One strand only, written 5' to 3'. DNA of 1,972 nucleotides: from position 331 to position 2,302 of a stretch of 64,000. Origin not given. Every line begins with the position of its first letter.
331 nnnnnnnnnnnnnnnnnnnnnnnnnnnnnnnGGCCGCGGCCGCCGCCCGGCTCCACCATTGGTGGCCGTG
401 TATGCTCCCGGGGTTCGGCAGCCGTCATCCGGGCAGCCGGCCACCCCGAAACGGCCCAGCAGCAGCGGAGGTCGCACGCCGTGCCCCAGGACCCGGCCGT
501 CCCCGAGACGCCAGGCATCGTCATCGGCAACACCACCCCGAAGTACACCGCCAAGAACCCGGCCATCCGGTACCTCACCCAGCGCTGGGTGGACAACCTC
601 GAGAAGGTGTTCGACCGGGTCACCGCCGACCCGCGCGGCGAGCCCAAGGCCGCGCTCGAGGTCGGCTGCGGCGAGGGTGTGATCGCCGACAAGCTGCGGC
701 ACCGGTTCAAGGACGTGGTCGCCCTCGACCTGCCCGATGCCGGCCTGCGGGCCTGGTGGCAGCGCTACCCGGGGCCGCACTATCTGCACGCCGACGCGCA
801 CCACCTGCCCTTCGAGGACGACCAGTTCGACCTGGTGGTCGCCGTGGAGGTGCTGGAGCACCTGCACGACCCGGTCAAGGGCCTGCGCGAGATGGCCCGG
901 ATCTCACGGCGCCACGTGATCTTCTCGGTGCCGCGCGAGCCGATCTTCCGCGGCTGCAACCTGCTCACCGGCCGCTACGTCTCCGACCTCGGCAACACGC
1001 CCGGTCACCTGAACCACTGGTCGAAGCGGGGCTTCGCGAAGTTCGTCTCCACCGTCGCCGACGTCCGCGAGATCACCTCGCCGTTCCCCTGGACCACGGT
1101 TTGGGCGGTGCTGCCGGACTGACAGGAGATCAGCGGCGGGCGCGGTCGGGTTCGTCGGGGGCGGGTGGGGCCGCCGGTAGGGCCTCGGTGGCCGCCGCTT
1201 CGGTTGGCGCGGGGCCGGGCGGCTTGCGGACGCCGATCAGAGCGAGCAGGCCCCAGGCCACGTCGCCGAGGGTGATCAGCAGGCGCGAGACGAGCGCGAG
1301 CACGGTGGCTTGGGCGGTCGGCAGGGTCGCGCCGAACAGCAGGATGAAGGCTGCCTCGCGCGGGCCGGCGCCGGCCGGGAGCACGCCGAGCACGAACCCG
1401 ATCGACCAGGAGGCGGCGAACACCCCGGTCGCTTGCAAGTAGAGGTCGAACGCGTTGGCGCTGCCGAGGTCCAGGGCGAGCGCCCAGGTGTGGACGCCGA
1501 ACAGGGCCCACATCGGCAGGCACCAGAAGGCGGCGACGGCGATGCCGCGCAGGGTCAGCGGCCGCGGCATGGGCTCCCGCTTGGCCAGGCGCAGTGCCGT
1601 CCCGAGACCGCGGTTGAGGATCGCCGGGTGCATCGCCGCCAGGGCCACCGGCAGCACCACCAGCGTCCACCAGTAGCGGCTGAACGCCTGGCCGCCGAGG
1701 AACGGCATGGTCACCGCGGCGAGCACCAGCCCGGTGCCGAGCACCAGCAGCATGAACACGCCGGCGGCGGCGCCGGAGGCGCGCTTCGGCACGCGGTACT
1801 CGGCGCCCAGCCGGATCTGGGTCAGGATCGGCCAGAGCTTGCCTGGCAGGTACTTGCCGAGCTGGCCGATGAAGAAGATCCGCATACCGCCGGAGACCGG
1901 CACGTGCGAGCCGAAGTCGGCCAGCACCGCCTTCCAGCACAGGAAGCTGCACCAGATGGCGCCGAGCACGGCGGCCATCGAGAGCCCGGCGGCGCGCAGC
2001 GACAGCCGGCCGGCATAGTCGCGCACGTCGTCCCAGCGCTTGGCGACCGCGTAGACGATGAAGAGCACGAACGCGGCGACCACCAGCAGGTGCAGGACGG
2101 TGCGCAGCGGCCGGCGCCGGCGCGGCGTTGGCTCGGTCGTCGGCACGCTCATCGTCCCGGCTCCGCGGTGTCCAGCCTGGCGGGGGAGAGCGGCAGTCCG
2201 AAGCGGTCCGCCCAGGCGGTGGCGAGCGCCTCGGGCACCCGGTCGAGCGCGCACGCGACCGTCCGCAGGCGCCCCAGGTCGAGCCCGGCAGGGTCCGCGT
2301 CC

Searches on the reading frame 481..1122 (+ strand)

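Call 27: search_protein_families(library=ncbifam, proteins=[window:481-1122:+], max_evalue=0.001)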
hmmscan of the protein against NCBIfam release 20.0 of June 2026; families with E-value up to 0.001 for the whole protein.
window:481-1122:+ (213 aa): 23 families
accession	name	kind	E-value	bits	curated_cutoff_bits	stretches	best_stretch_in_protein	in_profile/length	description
TIGR02072.1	BioC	equivalog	3.3e-14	53.3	184.95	1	52-150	32-134/244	malonyl-ACP O-methyltransferase BioC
NF045667.1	MTase_DVU1556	equivalog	6.4e-11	42.1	155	1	56-144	24-113/213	DVU_1556 family methyltransferase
NF007610.0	PRK10258.1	equivalog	1.9e-10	40.5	342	1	56-144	44-132/251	malonyl-ACP O-methyltransferase BioC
NF041255.1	mycofact_MftM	equivalog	6.7e-10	38.7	200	1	55-153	140-244/289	mycofactocin oligosaccharide methyltransferase MftM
NF001241.0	PRK00216.1-2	equivalog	1.4e-09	37.9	327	1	56-144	53-141/231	demethylmenaquinone methyltransferase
NF045825.1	FAmtase_mtf2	equivalog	5.4e-09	35.6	400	1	47-144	51-152/248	fatty-acid O-methyltransferase Mtf2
TIGR02081.1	metW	equivalog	6.5e-09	35.6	189.5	1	57-151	16-110/194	methionine biosynthesis protein MetW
NF045823.1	PthPhpthDimycoMt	equivalog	9.1e-09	34.9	300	1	55-144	67-160/256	phthiotriol/phenolphthiotriol dimycocerosates methyltransferase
NF008300.0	PRK11088.1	equivalog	1.3e-08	34.6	303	1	36-122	66-158/272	23S rRNA (guanine(745)-N(1))-methyltransferase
TIGR01983.1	UbiG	equivalog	4.6e-08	32.6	102.95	1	55-141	50-142/228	bifunctional 2-polyprenyl-6-hydroxyphenol methylase/3-demethylubiquinol 3-O-methyltransferase UbiG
TIGR04345.1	ovoA_Cterm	equivalog_domain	7.3e-08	32.2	170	1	100-139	119-158/242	putative 4-mercaptohistidine N1-methyltransferase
TIGR01934.1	MenG_MenH_UbiE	subfamily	8.4e-08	31.8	158.35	1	54-145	39-136/223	ubiquinone/menaquinone biosynthesis methyltransferase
NF004452.0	PRK05785.1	equivalog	8.6e-08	31.9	207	1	34-149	35-145/228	hypothetical protein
TIGR02021.1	BchM-ChlM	equivalog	1.2e-06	28.2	158.9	1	41-157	42-163/218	magnesium protoporphyrin IX methyltransferase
NF001244.0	PRK00216.1-5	equivalog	6.8e-06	25.5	216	1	55-144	49-147/236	bifunctional demethylmenaquinone methyltransferase/2-methoxy-6-polyprenyl-1,4-benzoquinol methylase UbiE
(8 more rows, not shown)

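Call 41: search_protein_families(library=pfam, proteins=[window:481-1122:+], max_evalue=0.01)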
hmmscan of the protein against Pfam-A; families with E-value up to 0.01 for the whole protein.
window:481-1122:+ (213 aa): 9 families
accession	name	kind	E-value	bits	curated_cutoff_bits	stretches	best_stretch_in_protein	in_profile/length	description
PF08241.18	Methyltransf_11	-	8.5e-22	78.1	21.2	1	59-145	1-90/95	Methyltransferase domain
PF13649.12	Methyltransf_25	-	5.5e-16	59.5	27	1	59-143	2-94/97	Methyltransferase domain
PF13489.12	Methyltransf_23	-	1.8e-14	54.2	27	1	30-186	3-151/164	Methyltransferase domain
PF08242.18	Methyltransf_12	-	7.7e-11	43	30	1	59-140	1-90/98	Methyltransferase domain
PF13847.12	Methyltransf_31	-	7.7e-09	35.8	27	1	57-150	6-109/145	Methyltransferase domain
PF07021.18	MetW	-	2.3e-07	31.1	21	1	58-151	17-110/193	Methionine biosynthesis protein MetW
PF01209.24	Ubie_methyltran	-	5.8e-05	23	20.1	1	54-142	47-143/233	ubiE/COQ5 methyltransferase family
PF05219.18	DREV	-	0.00067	19.3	26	1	49-146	89-184/265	DREV methyltransferase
PF05401.17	NodS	-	0.0033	17.7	24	1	56-157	45-153/201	Nodulation protein S (NodS)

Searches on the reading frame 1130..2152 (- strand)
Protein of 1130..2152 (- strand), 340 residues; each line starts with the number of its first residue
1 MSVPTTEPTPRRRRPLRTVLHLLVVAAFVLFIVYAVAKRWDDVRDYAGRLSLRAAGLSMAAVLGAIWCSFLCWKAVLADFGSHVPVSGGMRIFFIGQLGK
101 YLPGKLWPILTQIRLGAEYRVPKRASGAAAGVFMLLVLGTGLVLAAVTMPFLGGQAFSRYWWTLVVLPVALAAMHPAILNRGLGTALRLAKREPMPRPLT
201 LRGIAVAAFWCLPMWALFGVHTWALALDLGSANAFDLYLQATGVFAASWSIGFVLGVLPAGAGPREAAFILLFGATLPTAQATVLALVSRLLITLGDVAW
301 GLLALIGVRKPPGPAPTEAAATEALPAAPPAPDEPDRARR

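Call 27: search_protein_families(library=ncbifam, proteins=[window:1130-2152:-], max_evalue=0.001)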
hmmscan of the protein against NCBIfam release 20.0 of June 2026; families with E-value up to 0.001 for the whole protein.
window:1130-2152:- (340 aa): 1 family
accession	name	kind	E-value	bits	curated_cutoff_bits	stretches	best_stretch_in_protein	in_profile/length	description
TIGR00374.1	TIGR00374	subfamily_domain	0.00092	18.7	43.2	1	202-293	210-298/323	flippase-like domain-containing protein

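Call 41: search_protein_families(library=pfam, proteins=[window:1130-2152:-], max_evalue=0.01)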
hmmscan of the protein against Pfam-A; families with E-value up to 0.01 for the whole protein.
window:1130-2152:- (340 aa): 1 family
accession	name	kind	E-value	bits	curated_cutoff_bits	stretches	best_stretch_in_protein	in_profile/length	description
PF03706.18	LPG_synthase_TM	-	9.5e-15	55.3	33.4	1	20-301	3-302/302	Lysylphosphatidylglycerol synthase TM region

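Call 60: search_solved_structures(query=window:1130-2152:-, max_evalue=1)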
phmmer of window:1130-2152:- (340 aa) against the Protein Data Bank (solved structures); distinct sequences matched with E-value up to 1: 0.
